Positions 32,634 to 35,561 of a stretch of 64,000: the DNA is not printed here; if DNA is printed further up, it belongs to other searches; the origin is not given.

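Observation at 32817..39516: Candidate surface-protein O-glycosylation module: O-antigen-ligase-like/TPR membrane protein directly upstream of a 1275-aa Thr-rich cell-wall-anchored protein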

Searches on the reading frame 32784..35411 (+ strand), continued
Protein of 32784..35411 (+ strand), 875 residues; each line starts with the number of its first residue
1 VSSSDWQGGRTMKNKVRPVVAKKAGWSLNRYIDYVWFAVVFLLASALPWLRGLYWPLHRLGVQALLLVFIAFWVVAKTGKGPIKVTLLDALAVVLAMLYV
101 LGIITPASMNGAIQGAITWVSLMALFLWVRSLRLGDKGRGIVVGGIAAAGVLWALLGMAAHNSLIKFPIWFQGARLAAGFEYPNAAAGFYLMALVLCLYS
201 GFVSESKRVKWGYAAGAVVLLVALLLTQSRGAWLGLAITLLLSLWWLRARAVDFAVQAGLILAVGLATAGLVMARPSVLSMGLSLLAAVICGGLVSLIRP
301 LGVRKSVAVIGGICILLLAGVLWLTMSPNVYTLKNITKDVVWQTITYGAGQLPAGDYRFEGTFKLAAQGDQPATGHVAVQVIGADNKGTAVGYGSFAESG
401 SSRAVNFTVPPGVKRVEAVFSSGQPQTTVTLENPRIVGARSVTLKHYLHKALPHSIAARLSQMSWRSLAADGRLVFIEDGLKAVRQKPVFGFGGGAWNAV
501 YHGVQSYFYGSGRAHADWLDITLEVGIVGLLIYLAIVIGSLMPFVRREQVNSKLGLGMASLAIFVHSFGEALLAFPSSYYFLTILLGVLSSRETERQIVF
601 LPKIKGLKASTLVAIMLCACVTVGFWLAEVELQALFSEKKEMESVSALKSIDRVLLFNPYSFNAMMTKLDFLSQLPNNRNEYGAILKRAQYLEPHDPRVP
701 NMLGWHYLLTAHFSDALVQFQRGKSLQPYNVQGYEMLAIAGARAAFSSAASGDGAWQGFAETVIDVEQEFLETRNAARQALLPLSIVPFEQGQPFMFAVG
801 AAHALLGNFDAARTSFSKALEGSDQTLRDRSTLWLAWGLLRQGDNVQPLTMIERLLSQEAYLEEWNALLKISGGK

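Call 44: find_homologous_proteins(query=A3, max_evalue=0.00001)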
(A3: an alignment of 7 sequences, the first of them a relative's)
Query A3 (7 sequences) (811 aa, profile of the alignment): 744 proteins with E <= 0.00001 among 8000 candidates; the best 120 are listed.
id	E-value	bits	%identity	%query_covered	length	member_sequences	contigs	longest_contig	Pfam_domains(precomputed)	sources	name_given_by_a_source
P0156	0.0e+0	1289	71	100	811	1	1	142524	PF07698.18,PF04932.21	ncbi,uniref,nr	ncbi:O-antigen ligase family protein [Paenibacillus glycinis]|uniref:O-antigen ligase-related domain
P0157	0.0e+0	1288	71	99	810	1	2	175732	PF04932.21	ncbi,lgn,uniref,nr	ncbi:O-antigen ligase family protein [Paenibacillus sacheonensis]|uniref:O-antigen ligase-related do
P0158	0.0e+0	1281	100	100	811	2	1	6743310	PF04932.21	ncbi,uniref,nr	ncbi:O-antigen ligase family protein [Paenibacillus lycopersici]|uniref:O-antigen ligase family prot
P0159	0.0e+0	1179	39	96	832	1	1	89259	PF04932.21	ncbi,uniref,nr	ncbi:O-antigen ligase family protein [Paenibacillus kobensis]|uniref:O-antigen ligase family protein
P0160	0.0e+0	1019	53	97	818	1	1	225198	PF04932.21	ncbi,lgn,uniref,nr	ncbi:O-antigen ligase-like membrane protein [Paenibacillus taihuensis]|uniref:O-antigen ligase-like 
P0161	1.6e-292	991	51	98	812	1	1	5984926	PF04932.21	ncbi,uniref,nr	ncbi:O-antigen ligase [Paenibacillus sp. R14(2021)]|uniref:O-antigen ligase family protein n=1 Tax=P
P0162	4.7e-290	982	38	100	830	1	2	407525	PF04932.21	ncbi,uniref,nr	ncbi:O-antigen ligase family protein [Paenibacillus xylaniclasticus]|uniref:O-antigen ligase family 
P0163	2.2e-286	970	41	96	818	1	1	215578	PF04932.21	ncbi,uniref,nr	ncbi:O-antigen ligase family protein [Paenibacillus sp. MMS18-CY102]|uniref:O-antigen ligase family 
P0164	1.1e-282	958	41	96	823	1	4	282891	PF04932.21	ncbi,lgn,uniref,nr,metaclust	ncbi:O-antigen polymerase [Paenibacillus curdlanolyticus YK9]|uniref:O-antigen polymerase n=1 Tax=Pa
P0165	1.3e-278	945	45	100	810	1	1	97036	PF04932.21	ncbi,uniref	ncbi:O-antigen ligase family protein [Paenibacillus solisilvae]|uniref:O-antigen ligase family prote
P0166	1.4e-278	944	42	96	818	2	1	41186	PF04932.21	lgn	-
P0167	5.4e-278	943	45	98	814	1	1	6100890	PF04932.21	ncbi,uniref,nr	ncbi:O-antigen ligase family protein [Paenibacillus sp. sptzw28]|uniref:O-antigen ligase family prot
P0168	3.2e-275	933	45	97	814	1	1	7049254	PF04932.21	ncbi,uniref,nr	ncbi:hypothetical protein GZH47_12325 [Paenibacillus rhizovicinus]|uniref:O-antigen ligase-related d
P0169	1.5e-274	931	45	98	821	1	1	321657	PF04932.21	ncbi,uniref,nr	ncbi:O-antigen ligase family protein [Paenibacillus oenotherae]|uniref:O-antigen ligase family prote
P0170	2.8e-274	930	45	98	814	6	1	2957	PF04932.21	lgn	-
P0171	1.3e-273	928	43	98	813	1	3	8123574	PF04932.21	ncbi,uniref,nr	ncbi:O-antigen ligase family protein [Paenibacillus sepulcri]|uniref:O-antigen ligase family protein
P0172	1.3e-273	928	42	94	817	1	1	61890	PF04932.21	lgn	-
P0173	1.5e-273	928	42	95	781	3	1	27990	PF04932.21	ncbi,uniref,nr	ncbi:O-antigen ligase family protein [Paenibacillus cisolokensis]|uniref:O-antigen ligase family pro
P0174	7.8e-273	926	41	98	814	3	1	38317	PF04932.21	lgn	-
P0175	2.5e-271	921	41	98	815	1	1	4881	PF04932.21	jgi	jgi:O-antigen ligase/tetratricopeptide (TPR) repeat protein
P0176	2.7e-271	920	43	100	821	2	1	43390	PF04932.21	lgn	-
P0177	3.8e-271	920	43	99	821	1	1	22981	PF04932.21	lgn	-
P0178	9.1e-269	912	43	99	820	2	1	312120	PF04932.21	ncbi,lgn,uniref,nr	ncbi:hypothetical protein PAECIP111893_00445 [Paenibacillus plantiphilus]|uniref:O-antigen ligase-re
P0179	2.2e-267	907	43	98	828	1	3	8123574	PF04932.21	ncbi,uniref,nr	ncbi:O-antigen ligase family protein [Paenibacillus sepulcri]|uniref:O-antigen ligase family protein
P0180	1.0e-266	905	42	100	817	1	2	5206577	PF04932.21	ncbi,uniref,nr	ncbi:O-antigen ligase family protein [Paenibacillus abyssi]|uniref:O-antigen polymerase n=1 Tax=Paen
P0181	1.5e-262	892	43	99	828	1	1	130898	PF04932.21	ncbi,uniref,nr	ncbi:O-antigen ligase family protein [Paenibacillus sp. IB182496]|uniref:O-antigen ligase family pro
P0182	1.8e-262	891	44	99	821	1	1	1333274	PF04932.21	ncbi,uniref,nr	ncbi:O-antigen ligase family protein [Paenibacillus nasutitermitis]|uniref:O-antigen ligase-related 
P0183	2.3e-262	891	42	99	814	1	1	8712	PF04932.21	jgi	-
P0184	2.8e-262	891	40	99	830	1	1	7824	PF04932.21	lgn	-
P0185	3.9e-262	890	42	99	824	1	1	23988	PF04932.21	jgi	jgi:O-antigen ligase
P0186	1.6e-261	888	40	99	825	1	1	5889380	PF04932.21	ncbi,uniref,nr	ncbi:O-antigen ligase family protein [Paenibacillus humicola]|uniref:O-antigen ligase family protein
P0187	3.2e-258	877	40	98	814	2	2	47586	PF04932.21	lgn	-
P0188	7.5e-258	876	42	97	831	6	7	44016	PF04932.21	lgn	-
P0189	7.7e-258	876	39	97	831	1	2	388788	PF04932.21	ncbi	ncbi:O-antigen ligase family protein [Paenibacillus sp. D51F]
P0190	1.4e-257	875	40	100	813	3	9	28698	PF04932.21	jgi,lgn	jgi:hypothetical protein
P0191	4.1e-257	873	41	98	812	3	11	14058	PF04932.21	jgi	jgi:O-antigen ligase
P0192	1.1e-256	872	39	97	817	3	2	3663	PF04932.21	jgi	jgi:tetratricopeptide (TPR) repeat protein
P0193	1.3e-256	872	35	100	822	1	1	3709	PF04932.21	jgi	jgi:hypothetical protein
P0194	1.8e-256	871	40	99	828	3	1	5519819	PF04932.21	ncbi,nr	ncbi:O-antigen ligase [Paenibacillaceae bacterium GAS479]|nr:O-antigen ligase [Paenibacillaceae bact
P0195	4.9e-256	870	41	99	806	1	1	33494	PF13428.13,PF04932.21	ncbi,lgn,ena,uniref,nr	ncbi:MAG: hypothetical protein BAA01_10315 [Bacillus thermozeamaize]|uniref:O-antigen ligase-related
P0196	1.1e-255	869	40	98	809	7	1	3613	PF04932.21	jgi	-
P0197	1.6e-255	868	40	100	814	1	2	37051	PF04932.21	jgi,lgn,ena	-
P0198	2.0e-255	868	42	98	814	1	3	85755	PF04932.21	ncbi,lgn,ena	-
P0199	2.5e-255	868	40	99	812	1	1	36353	PF04932.21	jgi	-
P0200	5.0e-255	867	40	99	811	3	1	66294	PF13428.13,PF04932.21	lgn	-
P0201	9.7e-255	866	40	100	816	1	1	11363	PF04932.21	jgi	jgi:O-antigen ligase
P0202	2.0e-254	865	40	99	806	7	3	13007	PF04932.21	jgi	-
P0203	2.8e-254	864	39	98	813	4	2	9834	PF04932.21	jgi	jgi:O-antigen ligase/tetratricopeptide (TPR) repeat protein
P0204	4.8e-254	863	39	99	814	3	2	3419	PF13181.13,PF04932.21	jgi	-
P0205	7.5e-254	863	38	98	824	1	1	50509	PF04932.21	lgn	-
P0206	2.0e-253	861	41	98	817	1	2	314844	PF04932.21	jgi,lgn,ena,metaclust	metaclust:\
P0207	2.4e-253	861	38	99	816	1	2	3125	PF04932.21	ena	-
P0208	2.7e-253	861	41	99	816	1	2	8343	PF04932.21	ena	-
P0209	3.9e-253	860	36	100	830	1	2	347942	PF04932.21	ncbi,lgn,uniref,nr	ncbi:O-antigen ligase family protein [Paenibacillus allorhizosphaerae]|uniref:O-antigen ligase-relat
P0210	8.8e-253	859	42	98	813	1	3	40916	PF04932.21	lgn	-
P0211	2.7e-252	858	35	99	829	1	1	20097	PF13428.13,PF04932.21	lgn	-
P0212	4.3e-252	857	36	100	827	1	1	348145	PF04932.21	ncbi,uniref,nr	ncbi:O-antigen ligase family protein [Paenibacillus filicis]|uniref:O-antigen ligase family protein 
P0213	4.7e-252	857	37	100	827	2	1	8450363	PF04932.21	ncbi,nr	ncbi:O-antigen ligase family protein [Paenibacillus sp. P26]|nr:O-antigen ligase family protein [Pae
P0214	1.0e-251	856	36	100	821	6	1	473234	PF04932.21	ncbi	-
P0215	3.2e-251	854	42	94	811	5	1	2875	PF04932.21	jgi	-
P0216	8.5e-251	853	42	99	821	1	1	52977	PF04932.21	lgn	-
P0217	2.0e-250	851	35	98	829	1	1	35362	PF11846.15,PF04932.21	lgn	-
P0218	2.2e-250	851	41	93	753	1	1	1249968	PF04932.21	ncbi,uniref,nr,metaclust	ncbi:O-antigen ligase family protein [Bacillus sp. FJAT-26390]|uniref:O-antigen ligase family protei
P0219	2.2e-250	851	37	99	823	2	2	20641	PF04932.21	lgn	-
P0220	3.8e-250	850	36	100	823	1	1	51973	PF04932.21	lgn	-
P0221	7.6e-250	849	37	98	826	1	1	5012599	PF04932.21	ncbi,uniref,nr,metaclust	ncbi:O-antigen ligase family protein [Paenibacillus swuensis]|uniref:O-antigen ligase family protein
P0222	1.5e-249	848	42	91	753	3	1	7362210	PF04932.21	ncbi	-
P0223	2.5e-249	848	36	100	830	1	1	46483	PF04932.21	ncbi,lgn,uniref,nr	ncbi:hypothetical protein PAESOLCIP111_05717 [Paenibacillus solanacearum]|uniref:O-antigen ligase-re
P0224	1.6e-248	845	40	98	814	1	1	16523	PF04932.21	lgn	-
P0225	3.6e-248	844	35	100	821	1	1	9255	PF04932.21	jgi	jgi:hypothetical protein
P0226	6.3e-248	843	34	98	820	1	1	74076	PF04932.21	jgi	jgi:hypothetical protein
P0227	7.4e-248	843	35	100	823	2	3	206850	PF04932.21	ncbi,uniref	ncbi:hypothetical protein GCM10023310_01760 [Paenibacillus vulneris]|uniref:O-antigen ligase family 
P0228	9.6e-248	843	41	91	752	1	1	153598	PF04932.21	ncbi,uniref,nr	ncbi:O-antigen ligase family protein [Paenibacillus arenilitoris]|uniref:O-antigen ligase family pro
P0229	2.1e-247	841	39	99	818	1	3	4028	PF04932.21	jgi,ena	jgi:Lipid A core - O-antigen ligase and related enzymes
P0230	4.8e-247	840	42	99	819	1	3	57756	PF04932.21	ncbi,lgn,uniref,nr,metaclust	ncbi:hypothetical protein BG53_07450 [Paenibacillus darwinianus]|uniref:O-antigen ligase-related dom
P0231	1.4e-246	839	39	98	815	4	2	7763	PF13428.13,PF04932.21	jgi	jgi:tetratricopeptide (TPR) repeat protein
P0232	2.7e-246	838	43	91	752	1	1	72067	PF04932.21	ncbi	ncbi:MAG: O-antigen ligase family protein [Bacillota bacterium]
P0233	3.0e-246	838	40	99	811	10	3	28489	PF04932.21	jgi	-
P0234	4.1e-246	837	36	96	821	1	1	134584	PF04932.21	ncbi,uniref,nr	ncbi:O-antigen ligase family protein [Paenibacillus agricola]|uniref:O-antigen ligase domain-contain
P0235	1.2e-245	836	36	98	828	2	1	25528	PF11846.15,PF04932.21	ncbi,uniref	ncbi:O-antigen ligase family protein [Paenibacillus naphthalenovorans]|uniref:O-antigen ligase famil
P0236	1.7e-245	835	36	94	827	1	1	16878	PF04932.21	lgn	-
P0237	1.8e-245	835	41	93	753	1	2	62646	PF04932.21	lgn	-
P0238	2.8e-245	834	36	94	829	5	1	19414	PF04932.21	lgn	-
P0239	7.2e-245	833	41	92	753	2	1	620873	PF04932.21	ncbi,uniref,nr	ncbi:O-antigen ligase family protein [Paenibacillus sp. PL91]|uniref:O-antigen ligase family protein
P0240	7.9e-245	833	42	100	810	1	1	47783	PF13176.13,PF04932.21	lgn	-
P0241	1.1e-244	832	34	98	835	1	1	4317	PF04932.21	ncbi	ncbi:O-Antigen ligase [compost metagenome]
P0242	7.5e-244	830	36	93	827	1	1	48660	PF04932.21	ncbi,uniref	ncbi:O-antigen ligase family protein [Paenibacillus sp. GYB003]|uniref:O-antigen ligase family prote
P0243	1.2e-243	829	36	94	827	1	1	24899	PF04932.21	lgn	-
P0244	1.5e-243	829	38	93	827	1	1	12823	PF04932.21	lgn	-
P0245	1.9e-243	828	40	91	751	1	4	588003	PF04932.21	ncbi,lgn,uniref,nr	ncbi:O-antigen ligase family protein [Paenibacillus harenae]|uniref:O-antigen ligase family protein 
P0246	2.8e-243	828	34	99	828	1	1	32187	PF04932.21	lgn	-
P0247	3.1e-243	828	34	98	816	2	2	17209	PF04932.21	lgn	-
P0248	3.7e-243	827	38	97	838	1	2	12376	PF04932.21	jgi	jgi:O-antigen ligase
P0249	5.5e-243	827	34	98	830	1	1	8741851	PF25062.2,PF04932.21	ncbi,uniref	ncbi:O-antigen ligase family protein [Paenibacillus sp. MBLB4367]|uniref:O-antigen ligase family pro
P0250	6.5e-243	827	36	99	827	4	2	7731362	PF04932.21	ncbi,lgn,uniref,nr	ncbi:O-antigen ligase family protein [Paenibacillus elgii]|uniref:O-antigen ligase family protein n=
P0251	6.5e-243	827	37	97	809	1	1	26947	PF04932.21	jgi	-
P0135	9.9e-243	826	39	98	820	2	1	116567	PF04932.21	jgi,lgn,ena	-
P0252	1.1e-242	826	36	95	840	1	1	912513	PF04932.21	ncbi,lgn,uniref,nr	ncbi:O-antigen ligase [Paenibacillus sp. 1_12]|uniref:O-antigen ligase family protein n=1 Tax=Paenib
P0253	1.5e-242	825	38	98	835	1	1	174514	PF04932.21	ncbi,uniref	ncbi:O-antigen ligase family protein [Paenibacillus gansuensis]|uniref:O-antigen ligase family prote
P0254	1.6e-242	825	36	93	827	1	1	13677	PF04932.21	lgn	-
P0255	2.5e-242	825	36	93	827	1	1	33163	PF04932.21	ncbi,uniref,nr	ncbi:O-antigen ligase family protein [Paenibacillus hemerocallicola]|uniref:O-antigen ligase family 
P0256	4.2e-242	824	36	99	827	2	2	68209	PF04932.21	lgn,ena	-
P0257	7.3e-242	823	41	93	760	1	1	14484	PF04932.21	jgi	jgi:tetratricopeptide (TPR) repeat protein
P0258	8.0e-242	823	36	99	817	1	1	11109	PF04932.21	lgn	-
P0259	1.2e-241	822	36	97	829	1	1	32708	PF11846.15,PF13428.13,PF04932.21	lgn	-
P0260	1.6e-241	822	36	99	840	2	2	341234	PF04932.21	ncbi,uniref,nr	ncbi:O-antigen ligase family protein [Paenibacillus aestuarii]|uniref:O-antigen ligase family protei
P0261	2.1e-241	822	34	97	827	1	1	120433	PF04932.21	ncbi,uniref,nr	ncbi:O-antigen ligase family protein [Paenibacillus contaminans]|uniref:O-antigen ligase domain-cont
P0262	2.9e-241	821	40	92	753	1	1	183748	PF04932.21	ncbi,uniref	ncbi:O-antigen ligase family protein [Paenibacillus sp. sgz302251]|uniref:O-antigen ligase family pr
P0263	3.2e-241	821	37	98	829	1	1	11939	PF04932.21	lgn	-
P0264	4.1e-241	821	35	92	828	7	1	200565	PF04932.21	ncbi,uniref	ncbi:O-antigen ligase family protein [Paenibacillus sp. GYB004]|uniref:O-antigen ligase family prote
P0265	6.0e-241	820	36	100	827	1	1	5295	PF04932.21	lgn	-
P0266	8.4e-241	820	36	99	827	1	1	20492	PF04932.21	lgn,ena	-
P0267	1.3e-240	819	37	99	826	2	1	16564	PF04932.21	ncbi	-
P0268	1.5e-240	819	35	99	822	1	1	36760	PF04932.21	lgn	-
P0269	1.5e-240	819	35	99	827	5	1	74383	PF04932.21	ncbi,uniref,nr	ncbi:O-antigen ligase family protein [Paenibacillus sp. A3]|uniref:O-antigen ligase family protein n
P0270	2.0e-240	818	36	93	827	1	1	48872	PF04932.21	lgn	-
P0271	3.3e-240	818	35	100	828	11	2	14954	PF04932.21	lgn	-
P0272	3.5e-240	817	35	95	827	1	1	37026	PF04932.21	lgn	-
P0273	3.6e-240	817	38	92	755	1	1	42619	PF04932.21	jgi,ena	-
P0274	3.7e-240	817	41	99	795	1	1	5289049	PF04932.21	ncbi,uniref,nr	ncbi:O-antigen ligase family protein [Cohnella candidum]|uniref:O-antigen ligase-related domain-cont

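Call 51: predict_structure(alignment_id=A2)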
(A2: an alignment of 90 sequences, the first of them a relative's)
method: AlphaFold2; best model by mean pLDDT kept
length: 864 residues; sequences in the alignment: 90
mean_pLDDT: 93.5   pTM: 0.92
mean pLDDT of the five models: 93.5, 92.5, 92.4, 92.3, 92.1
residues with pLDDT >= 90: 734; 70-90: 105; 50-70: 22; < 50: 3
segments of 3 or more residues with pLDDT < 50: 1-3
pLDDT, mean of each block of 10 residues (from residue 1): 50 75 91 92 97 97 90 90 98 98 98 96 91 95 97 94 94 98 97 95 98 97 96 93 94 95 94 96 88 84 88 93 86 95 98 93 96 94 93 97 97 94 98 94 92 88 95 98 98 96 96 98 96 80 93 96 97 95 67 82 97 98 85 87 98 96 92 98 98 97 98 98 98 98 97 98 96 95 98 98 98 98 97 93 97 96 79
secondary structure, 60 per line:
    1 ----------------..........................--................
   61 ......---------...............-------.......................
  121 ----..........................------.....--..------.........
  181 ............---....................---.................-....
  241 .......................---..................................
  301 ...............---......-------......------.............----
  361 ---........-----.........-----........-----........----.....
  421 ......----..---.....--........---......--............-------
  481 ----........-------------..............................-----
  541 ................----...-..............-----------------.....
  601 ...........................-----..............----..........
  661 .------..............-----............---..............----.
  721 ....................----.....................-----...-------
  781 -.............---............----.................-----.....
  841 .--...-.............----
elements in order (helices of 4 or more, strands of 3 or more residues): H17-42 H45-66 H76-90 H98-120 H125-150 H172-192 H196-215 H219-235 H237-263 H267-315 E319-324 E332-337 E344-356 E364-371 E377-385 E391-398 E404-411 E416-426 H436-440 H443-450 H454-459 H462-473 H485-492 H506-535 H541-556 H565-578 H596-627 H633-646 H651-661 H668-681 H687-698 H702-715 H720-740 H745-765 H782-794 H798-809 H814-830 H836-841 H848-860
